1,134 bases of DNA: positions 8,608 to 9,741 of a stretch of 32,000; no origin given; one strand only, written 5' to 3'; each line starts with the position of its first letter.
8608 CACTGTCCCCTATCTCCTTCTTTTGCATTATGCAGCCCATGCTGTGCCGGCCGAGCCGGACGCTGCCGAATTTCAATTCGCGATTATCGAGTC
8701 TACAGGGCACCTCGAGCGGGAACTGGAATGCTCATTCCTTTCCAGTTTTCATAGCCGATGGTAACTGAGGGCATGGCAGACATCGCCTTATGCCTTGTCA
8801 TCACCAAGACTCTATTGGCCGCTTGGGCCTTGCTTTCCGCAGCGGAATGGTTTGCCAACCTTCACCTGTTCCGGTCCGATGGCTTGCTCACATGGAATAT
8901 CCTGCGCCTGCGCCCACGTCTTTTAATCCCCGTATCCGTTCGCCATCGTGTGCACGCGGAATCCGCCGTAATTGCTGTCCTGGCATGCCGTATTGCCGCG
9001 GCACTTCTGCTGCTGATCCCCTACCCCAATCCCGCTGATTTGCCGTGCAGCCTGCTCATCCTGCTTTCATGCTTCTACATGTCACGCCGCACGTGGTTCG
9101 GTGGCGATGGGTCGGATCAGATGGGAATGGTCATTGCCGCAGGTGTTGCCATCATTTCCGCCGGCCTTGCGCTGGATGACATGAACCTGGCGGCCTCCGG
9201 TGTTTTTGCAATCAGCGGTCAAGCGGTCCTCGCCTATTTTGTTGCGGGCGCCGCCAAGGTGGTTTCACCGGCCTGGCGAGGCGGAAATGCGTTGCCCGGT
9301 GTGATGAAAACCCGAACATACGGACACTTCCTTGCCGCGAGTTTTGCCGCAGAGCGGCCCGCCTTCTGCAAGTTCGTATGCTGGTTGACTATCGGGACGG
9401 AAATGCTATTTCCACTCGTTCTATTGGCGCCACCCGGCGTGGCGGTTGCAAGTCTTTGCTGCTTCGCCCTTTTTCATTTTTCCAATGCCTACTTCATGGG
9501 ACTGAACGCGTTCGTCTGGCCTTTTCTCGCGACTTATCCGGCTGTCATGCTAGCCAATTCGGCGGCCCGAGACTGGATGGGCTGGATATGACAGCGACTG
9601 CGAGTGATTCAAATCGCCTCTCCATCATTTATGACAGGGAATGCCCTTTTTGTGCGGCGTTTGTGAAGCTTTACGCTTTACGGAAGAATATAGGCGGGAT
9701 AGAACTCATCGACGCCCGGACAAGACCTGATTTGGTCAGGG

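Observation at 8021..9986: Tightly coupled four-gene cassette (small acidic ORF, SdpA-like, SdpB/HTTM-like, DCC oxidoreductase) with no recognisable toxin cargo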

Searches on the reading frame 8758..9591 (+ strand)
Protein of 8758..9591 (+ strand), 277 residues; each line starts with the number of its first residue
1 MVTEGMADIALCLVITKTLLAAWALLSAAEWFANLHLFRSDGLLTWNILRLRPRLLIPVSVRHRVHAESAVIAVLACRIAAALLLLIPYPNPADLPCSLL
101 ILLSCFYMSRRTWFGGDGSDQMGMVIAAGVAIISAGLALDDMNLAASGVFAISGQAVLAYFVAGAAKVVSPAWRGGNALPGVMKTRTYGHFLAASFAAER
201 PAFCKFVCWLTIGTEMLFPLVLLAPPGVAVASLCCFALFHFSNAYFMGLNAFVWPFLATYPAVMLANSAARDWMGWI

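Call 3: search_protein_families(library=pfam, proteins=[window:8758-9591:+], max_evalue=1)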
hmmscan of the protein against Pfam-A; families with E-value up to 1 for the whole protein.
window:8758-9591:+ (277 aa): 0 families

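Call 4: search_protein_families(library=ncbifam, proteins=[window:8758-9591:+], max_evalue=1)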
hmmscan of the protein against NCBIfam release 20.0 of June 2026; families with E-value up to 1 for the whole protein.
window:8758-9591:+ (277 aa): 0 families

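Call 5: find_homologous_proteins(query=window:8758-9591:+, max_evalue=0.001)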
Query window:8758-9591:+ (277 aa): 91 proteins with E <= 0.001 among 8000 candidates.
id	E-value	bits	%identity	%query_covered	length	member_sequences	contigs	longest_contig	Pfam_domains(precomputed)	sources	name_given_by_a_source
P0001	1.5e-161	554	90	100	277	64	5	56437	-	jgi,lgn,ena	-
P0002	2.8e-156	537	89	98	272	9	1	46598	-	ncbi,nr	ncbi:MAG: hypothetical protein J0H48_12580 [Nitrosospira multiformis]|nr:hypothetical protein [Nitro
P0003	5.1e-129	448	74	98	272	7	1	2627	PF05090.20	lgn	-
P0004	7.2e-125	434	71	99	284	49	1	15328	-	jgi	jgi:hypothetical protein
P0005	1.0e-122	427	71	97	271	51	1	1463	-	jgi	-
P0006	3.4e-122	425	71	97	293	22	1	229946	-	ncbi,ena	-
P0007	9.5e-121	421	70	97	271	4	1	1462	PF05090.20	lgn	-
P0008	2.6e-120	419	69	96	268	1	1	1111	-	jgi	jgi:hypothetical protein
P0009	2.2e-118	413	68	97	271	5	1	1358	-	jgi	jgi:hypothetical protein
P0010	2.8e-118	412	68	97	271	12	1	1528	-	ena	-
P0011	2.6e-117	409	70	98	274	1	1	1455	-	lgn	-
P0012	5.8e-117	408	68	97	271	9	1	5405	-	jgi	-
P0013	2.3e-115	403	68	96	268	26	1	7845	-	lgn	-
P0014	2.3e-115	403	68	100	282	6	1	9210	-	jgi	jgi:hypothetical protein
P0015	2.6e-114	399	69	97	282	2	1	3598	-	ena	-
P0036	1.5e-90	321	59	97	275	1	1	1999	PF05090.20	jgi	jgi:hypothetical protein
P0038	4.2e-86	307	57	97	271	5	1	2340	PF05090.20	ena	-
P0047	2.0e-71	259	48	98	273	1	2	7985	PF05090.20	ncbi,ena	-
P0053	3.9e-65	238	48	94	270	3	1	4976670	-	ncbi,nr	ncbi:hypothetical protein U8P76_05835 [Rhizobium johnstonii]|nr:hypothetical protein U8P76_05835 [Rh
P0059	2.7e-58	216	45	95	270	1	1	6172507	-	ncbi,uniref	ncbi:hypothetical protein [Achromobacter animicus]|uniref:hypothetical protein n=1 Tax=Achromobacter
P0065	2.9e-47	179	40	95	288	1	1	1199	PF05090.20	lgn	-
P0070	5.4e-37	146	36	94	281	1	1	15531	-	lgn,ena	-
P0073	2.5e-35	140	34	95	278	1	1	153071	-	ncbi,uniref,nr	ncbi:hypothetical protein [Amycolatopsis sp. H20-H5]|uniref:hypothetical protein n=1 Tax=Amycolatops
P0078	1.6e-32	131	36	89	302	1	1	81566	-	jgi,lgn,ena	-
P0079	2.7e-32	130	31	98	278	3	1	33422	PF05090.20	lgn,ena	-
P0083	2.0e-28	118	36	81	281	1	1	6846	-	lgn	-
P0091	7.9e-17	80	30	82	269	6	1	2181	-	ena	-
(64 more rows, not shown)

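Call 8: search_protein_families(library=pfam, alignment_id=A1, max_evalue=0.1)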
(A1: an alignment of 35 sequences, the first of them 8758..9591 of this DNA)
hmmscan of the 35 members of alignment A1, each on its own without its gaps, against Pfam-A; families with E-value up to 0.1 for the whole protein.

A. member 1, window:8758-9591:+ (277 aa): 0 families

B. families by the number of members that match (of 35 scanned): 7 families
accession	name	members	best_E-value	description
PF05090.19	HTTM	13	1.3e-06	HTTM domain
PF06762.20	LMF1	8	0.00088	Lipase maturation factor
PF12595.13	iRhom1-2_N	1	0.019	Inactive rhomboid proteins 1/2, N-terminal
PF12801.12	Fer4_5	1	0.061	4Fe-4S binding domain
PF18103.7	SH3_11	1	0.082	Retroviral integrase C-terminal SH3 domain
PF03244.19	PSI_PsaH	1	0.091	Photosystem I reaction centre subunit VI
PF12364.13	DUF3648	1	0.095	Protein of unknown function (DUF3648)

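Call 9: search_solved_structures(query=A1, max_evalue=10, show_alignments=2)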
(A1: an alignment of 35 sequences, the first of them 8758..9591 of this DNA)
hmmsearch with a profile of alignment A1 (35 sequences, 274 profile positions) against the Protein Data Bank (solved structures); distinct sequences matched with E-value up to 10: 0.

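Call 10: find_related_loci(query=A1, collection=genome_contigs, flank=6000)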
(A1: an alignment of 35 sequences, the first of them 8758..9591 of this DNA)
Query A1 (277 aa) in genome_contigs; peptide patterns used: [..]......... (x = any residue, [..] = any of these).
144 stretches matched a pattern; 105 encode a relative of the query (tblastn E <= 1e-3); the best 80 are kept; 79 distinct loci.
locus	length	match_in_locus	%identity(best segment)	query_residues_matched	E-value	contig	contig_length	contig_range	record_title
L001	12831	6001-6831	95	1-277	3e-165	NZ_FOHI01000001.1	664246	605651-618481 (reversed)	Nitrosospira multiformis strain Nl7, whole genome shotgun sequence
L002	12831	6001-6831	89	1-277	2e-164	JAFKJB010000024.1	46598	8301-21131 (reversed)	MAG: Nitrosospira multiformis isolate SCN18_25_8_15_R2_B_54_34 SCN18_25_8_15_R2_B_scaffold_729, whole genome shotgun seq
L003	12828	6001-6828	91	1-276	6e-160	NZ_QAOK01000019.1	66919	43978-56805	Nitrosospira multiformis strain Nl12 Ga0181046_119, whole genome shotgun sequence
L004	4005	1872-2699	73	2-276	1e-136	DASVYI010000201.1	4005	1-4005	MAG TPA_asm: Nitrosospira sp. isolate SMAG_U2598 k141_925674, whole genome shotgun sequence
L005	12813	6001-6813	73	6-276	3e-130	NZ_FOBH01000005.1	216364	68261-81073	Nitrosovibrio tenuis strain Nv1, whole genome shotgun sequence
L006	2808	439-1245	71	8-276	2e-133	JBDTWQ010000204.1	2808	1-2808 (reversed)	MAG: Nitrosospira sp. isolate cluster3_bin.96 NODE_245592_length_2808_cov_92.875045, whole genome shotgun sequence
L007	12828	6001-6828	69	1-276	1e-127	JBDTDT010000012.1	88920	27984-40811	MAG: Nitrosospira sp. isolate cluster2_bin.186 k127_205719, whole genome shotgun sequence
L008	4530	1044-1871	68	1-276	3e-127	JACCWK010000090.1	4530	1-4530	MAG: Nitrosospira sp. isolate MGR_bin150 SD2897-2912_k127_5699881, whole genome shotgun sequence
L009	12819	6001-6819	68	4-276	6e-123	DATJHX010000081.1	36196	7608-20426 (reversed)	MAG TPA_asm: Nitrosospira sp. isolate SMAG_U15523 k141_7147817, whole genome shotgun sequence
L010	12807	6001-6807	71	8-276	3e-120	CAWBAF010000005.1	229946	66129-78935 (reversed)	MAG: uncultured beta proteobacterium isolate MFD08821.bin.1.29 genome assembly, contig: contig_20101, whole genome shotg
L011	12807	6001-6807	72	8-276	9e-120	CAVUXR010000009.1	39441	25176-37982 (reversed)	MAG: uncultured beta proteobacterium isolate MFD07841.bin.2.41 genome assembly, contig: contig_159685, whole genome shot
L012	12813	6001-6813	66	8-275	2e-114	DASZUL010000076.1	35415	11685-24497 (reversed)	MAG TPA_asm: Nitrosospira sp. isolate SMAG_U6104 k141_215090, whole genome shotgun sequence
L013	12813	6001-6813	66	8-275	7e-113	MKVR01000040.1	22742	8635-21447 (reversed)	MAG: Nitrosospira sp. 56-18 SCNpilot_expt_300_bf_scaffold_488, whole genome shotgun sequence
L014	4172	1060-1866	64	8-276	3e-98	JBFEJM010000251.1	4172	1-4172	MAG: Gammaproteobacteria bacterium isolate Mix_mud01.2020.11.48 k141_806325_length_4172_cov_14.3724, whole genome shotgu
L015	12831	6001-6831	95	1-277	6e-165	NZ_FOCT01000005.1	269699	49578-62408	Nitrosospira multiformis strain Nl18, whole genome shotgun sequence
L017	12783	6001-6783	44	8-268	2e-64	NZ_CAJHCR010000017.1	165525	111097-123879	Paraburkholderia kirstenboschensis strain LMG 28727 isolate LMG 28727, whole genome shotgun sequence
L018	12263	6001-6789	45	12-275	8e-64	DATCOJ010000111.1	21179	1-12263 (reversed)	MAG TPA_asm: Rhizomicrobium sp. isolate SMAG_U7198 k141_230360, whole genome shotgun sequence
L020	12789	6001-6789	34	4-264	3e-40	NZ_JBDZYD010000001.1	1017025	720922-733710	Amycolatopsis melonis strain NEAU-NG30 NG30-Scaffold1, whole genome shotgun sequence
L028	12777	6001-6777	34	3-263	2e-38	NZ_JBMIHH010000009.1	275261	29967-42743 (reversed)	Actinopolyspora sp. H202 NODE_9_length_275261_cov_35.016254, whole genome shotgun sequence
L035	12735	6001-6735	39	30-272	8e-37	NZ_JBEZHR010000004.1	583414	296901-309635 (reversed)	Streptomyces sp. NPDC048636 NPDC048636_76_A3.ctg-0004, whole genome shotgun sequence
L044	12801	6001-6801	32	1-264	3e-35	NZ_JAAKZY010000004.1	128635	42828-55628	Streptomyces scabichelini strain HC44 HC44_contig_4_length_128635_coverage_97.3_0.88, whole genome shotgun sequence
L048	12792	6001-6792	35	1-265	4e-34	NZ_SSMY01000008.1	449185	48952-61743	MAG: Sphingomonas sp. isolate LY.26 8, whole genome shotgun sequence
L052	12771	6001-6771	35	8-263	6e-34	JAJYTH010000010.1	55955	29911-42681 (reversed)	MAG: Actinomycetes bacterium isolate DX1.bin91 NODE_743_length_55955_cov_3.327524, whole genome shotgun sequence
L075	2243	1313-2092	31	7-264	5e-29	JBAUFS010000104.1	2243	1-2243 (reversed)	MAG: Candidatus Rhabdochlamydia sp. isolate MFD10848_ilm_asm_bin6 k127_79170, whole genome shotgun sequence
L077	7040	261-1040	30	6-264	2e-28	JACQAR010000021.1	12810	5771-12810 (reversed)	MAG: Chlamydiia bacterium isolate NC_groundwater_921_Pr1_S-0.2um_49_13 Montesol18-Sp2_coassembly_scaffold_201262, whole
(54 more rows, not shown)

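Call 28: predict_structure(alignment_id=A1)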
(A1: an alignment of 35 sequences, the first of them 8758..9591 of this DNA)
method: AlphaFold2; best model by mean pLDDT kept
length: 277 residues; sequences in the alignment: 35
mean_pLDDT: 92.2   pTM: 0.90
mean pLDDT of the five models: 92.2, 92.1, 91.2, 90.9, 90.2
residues with pLDDT >= 90: 208; 70-90: 56; 50-70: 13; < 50: 0
segments of 3 or more residues with pLDDT < 50: none
pLDDT, mean of each block of 10 residues (from residue 1): 81 98 96 91 79 69 85 97 98 98 94 77 97 98 98 97 97 95 81 92 97 97 97 96 89 95 98 93
secondary structure, 60 per line:
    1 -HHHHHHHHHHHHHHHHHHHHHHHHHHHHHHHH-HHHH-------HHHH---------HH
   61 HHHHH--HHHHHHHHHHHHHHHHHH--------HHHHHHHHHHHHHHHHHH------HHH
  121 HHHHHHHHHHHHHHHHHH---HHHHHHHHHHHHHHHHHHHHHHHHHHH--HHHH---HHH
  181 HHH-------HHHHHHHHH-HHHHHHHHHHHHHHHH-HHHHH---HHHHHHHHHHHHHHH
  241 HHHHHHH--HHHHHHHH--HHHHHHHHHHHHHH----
elements in order: H2-33 H35-38 H46-49 H59-65 H68-85 H94-111 H118-138 H142-168 H171-174 H178-183 H191-199 H201-216 H218-222 H226-247 H250-257 H260-273

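Call 32: find_encoding_contigs(protein=P0059, flank=5000, max_places=2)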
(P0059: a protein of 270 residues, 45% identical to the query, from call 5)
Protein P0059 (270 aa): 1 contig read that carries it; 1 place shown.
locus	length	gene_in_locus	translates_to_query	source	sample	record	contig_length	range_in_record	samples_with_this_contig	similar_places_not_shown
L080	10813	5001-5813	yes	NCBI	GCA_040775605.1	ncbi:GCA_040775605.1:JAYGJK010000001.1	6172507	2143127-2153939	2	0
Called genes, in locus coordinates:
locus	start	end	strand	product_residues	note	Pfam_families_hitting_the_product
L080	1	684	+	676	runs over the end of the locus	-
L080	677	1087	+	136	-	-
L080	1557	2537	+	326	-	-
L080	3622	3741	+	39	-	-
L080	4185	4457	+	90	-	-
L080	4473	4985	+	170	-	-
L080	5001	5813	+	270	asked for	-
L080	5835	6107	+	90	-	-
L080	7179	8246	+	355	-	PF26115:PDDEXK_GAPS4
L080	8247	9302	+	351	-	-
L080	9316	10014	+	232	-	-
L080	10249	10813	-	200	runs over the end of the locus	PF03031:NIF (weak)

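Call 33: find_encoding_contigs(protein=P0073, flank=6000, max_places=2)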
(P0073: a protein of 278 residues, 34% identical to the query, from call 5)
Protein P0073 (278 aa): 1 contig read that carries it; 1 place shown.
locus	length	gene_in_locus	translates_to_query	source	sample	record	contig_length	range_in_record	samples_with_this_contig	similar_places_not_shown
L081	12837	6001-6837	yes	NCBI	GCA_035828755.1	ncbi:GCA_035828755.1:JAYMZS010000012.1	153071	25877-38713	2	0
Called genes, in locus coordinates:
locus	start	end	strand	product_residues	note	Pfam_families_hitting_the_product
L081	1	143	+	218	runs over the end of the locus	PF01083:Cutinase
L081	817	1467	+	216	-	PF00392:GntR, PF07729:FCD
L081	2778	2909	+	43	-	-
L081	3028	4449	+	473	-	PF00890:FAD_binding_2 (weak), PF01266:DAO, PF01494:FAD_binding_3 (faint), PF01593:Amino_oxidase, PF01946:Thi4 (faint), PF12831:FAD_oxidored (weak), PF13450:NAD_binding_8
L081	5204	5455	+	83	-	-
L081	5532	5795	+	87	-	-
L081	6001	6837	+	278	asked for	-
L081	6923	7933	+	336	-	PF00561:Abhydrolase_1, PF12697:Abhydrolase_6, PF12146:Hydrolase_4, PF06821:Ser_hydrolase (faint)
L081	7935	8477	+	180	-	-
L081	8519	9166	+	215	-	PF00196:GerE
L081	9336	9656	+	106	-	-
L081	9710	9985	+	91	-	-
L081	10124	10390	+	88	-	-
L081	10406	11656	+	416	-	PF02771:Acyl-CoA_dh_N (weak), PF02770:Acyl-CoA_dh_M, PF00441:Acyl-CoA_dh_1, PF08028:Acyl-CoA_dh_2 (weak)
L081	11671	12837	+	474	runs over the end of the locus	PF00501:AMP-binding, PF13193:AMP-binding_C (weak)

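Call 35: fold_search(model_id=the predicted structure, library=pdb)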
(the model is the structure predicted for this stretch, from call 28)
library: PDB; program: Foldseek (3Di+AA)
matches with E <= 10: 203; with E <= 0.001: 8
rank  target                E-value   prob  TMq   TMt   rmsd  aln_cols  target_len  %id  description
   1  9wf3_A                1.2e-04  1.00  0.65  0.30   6.3       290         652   16  Cryo-EM structure of GGCX-FIX complex (released 2026-04-01)
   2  9wfc_A                1.3e-04  1.00  0.66  0.30   6.1       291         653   16  Cryo-EM structure of GGCX-MGP complex (released 2026-04-01)
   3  9bux_A                2.1e-04  1.00  0.61  0.28   7.3       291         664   15  Structure of GGCX-BGP-menaquinone-4 epoxide complex (released 2025-01-29)
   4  9l6q_A                4.0e-04  1.00  0.61  0.28   7.0       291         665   15  Vitamin K-dependent gamma-carboxylase in complex with Coagulation factor IX and vitamin K (released 2025-10-08)
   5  9l24_A                5.2e-04  1.00  0.60  0.28   7.3       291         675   15  cryo-EM structure of Vitamin K-dependent gamma-carboxylase complexed with Matrix Gla protein (released 2025-10-22)
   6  9bur_A                5.6e-04  1.00  0.63  0.29   7.2       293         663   15  Structure of GGCX-BGP complex (released 2025-01-29)
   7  9mqb_A                6.1e-04  1.00  0.61  0.27   7.2       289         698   14  Vitamin K-dependent gamma-carboxylase with Osteocalcin (mutant) and vitamin K hydroquinone and calcium (released 2025-10-08)
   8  9bvq_A                7.3e-04  1.00  0.64  0.29   6.9       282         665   15  Vitamin K-dependent gamma-carboxylase with TMG2 propeptide and glutamate-rich region (released 2025-01-22)
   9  9l6s_A                1.1e-03  1.00  0.61  0.28   7.4       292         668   14  double-mutant (K217A & K218A) Vitamin K-dependent gamma-carboxylase in complex with coagulation factors X and vitamin  (released 2025-10-08)
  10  9l6r_A                1.3e-03  1.00  0.62  0.27   7.3       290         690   14  double-mutant (K217A & K218A) Vitamin K-dependent gamma-carboxylase in complex with Coagulation factor IX and vitamin  (released 2025-10-08)
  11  9bvk_A                1.4e-03  1.00  0.60  0.27   7.4       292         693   14  Vitamin K-dependent gamma-carboxylase with factor IX propeptide and glutamate-rich region and with vitamin K hydroquin (released 2025-01-22)
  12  9l21_A                1.7e-03  1.00  0.61  0.28   7.4       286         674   15  cryo-EM structure of Vitamin K-dependent gamma-carboxylase complexed with factor IX (released 2025-10-22)
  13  9l20_A                3.0e-03  1.00  0.61  0.28   7.8       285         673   15  cryo-EM structure of Vitamin K-dependent gamma-carboxylase complexed with anisindione (released 2025-10-22)
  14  9bvo_A                6.9e-03  1.00  0.60  0.28   7.1       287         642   15  Vitamin K-dependent gamma-carboxylase in apo state (released 2025-01-22)
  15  7zec_C                2.1e-01  0.28  0.21  0.12  27.6       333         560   13  IF(heme/confined) conformation of CydDC in ATP(CydD) bound state (Dataset-15) (released 2023-04-19)
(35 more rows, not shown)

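Call 48: search_protein_families(library=pfam, proteins=[P0003, P0007, P0036, P0038, P0047, P0065, P0079], max_evalue=0.1)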
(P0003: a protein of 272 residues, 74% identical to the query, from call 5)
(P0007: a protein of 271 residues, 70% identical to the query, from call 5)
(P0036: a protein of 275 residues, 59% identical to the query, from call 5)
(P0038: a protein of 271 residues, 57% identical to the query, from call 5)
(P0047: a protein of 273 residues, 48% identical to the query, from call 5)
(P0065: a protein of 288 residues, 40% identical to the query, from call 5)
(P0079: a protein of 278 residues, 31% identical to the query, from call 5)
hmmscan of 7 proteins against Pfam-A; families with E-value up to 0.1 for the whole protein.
P0003 (272 aa): 1 family
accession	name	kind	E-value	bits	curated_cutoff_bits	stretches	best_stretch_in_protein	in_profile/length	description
PF05090.19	HTTM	-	1.7e-05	25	27.7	1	141-256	141-252/259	HTTM domain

P0007 (271 aa): 1 family
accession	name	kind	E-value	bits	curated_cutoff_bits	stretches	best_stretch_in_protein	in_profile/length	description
PF06762.20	LMF1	-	0.006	17.1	27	1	154-235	49-133/163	Lipase maturation factor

P0036 (275 aa): 1 family
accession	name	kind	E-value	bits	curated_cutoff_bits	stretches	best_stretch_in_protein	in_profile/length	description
PF05090.19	HTTM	-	1.5e-05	25.1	27.7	1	144-259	141-252/259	HTTM domain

P0038 (271 aa): 2 families
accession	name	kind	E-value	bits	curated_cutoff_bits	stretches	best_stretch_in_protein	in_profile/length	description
PF05090.19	HTTM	-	9.7e-06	25.8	27.7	1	142-255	143-252/259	HTTM domain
PF06762.20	LMF1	-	0.014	15.9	27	1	154-236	49-134/163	Lipase maturation factor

P0047 (273 aa): 1 family
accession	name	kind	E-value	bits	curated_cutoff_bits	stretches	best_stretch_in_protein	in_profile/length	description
PF05090.19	HTTM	-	2.4e-06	27.8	27.7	1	136-257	135-252/259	HTTM domain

P0065 (288 aa): 1 family
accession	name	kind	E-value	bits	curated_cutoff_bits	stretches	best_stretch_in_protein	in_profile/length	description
PF05090.19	HTTM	-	5.2e-06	26.7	27.7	1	160-272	144-252/259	HTTM domain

P0079 (278 aa): 2 families
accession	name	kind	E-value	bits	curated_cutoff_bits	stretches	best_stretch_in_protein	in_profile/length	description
PF05090.19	HTTM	-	1.9e-05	24.8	27.7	1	143-256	136-245/259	HTTM domain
PF12364.13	DUF3648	-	0.095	13.4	20.6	0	154-203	4-50/141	Protein of unknown function (DUF3648)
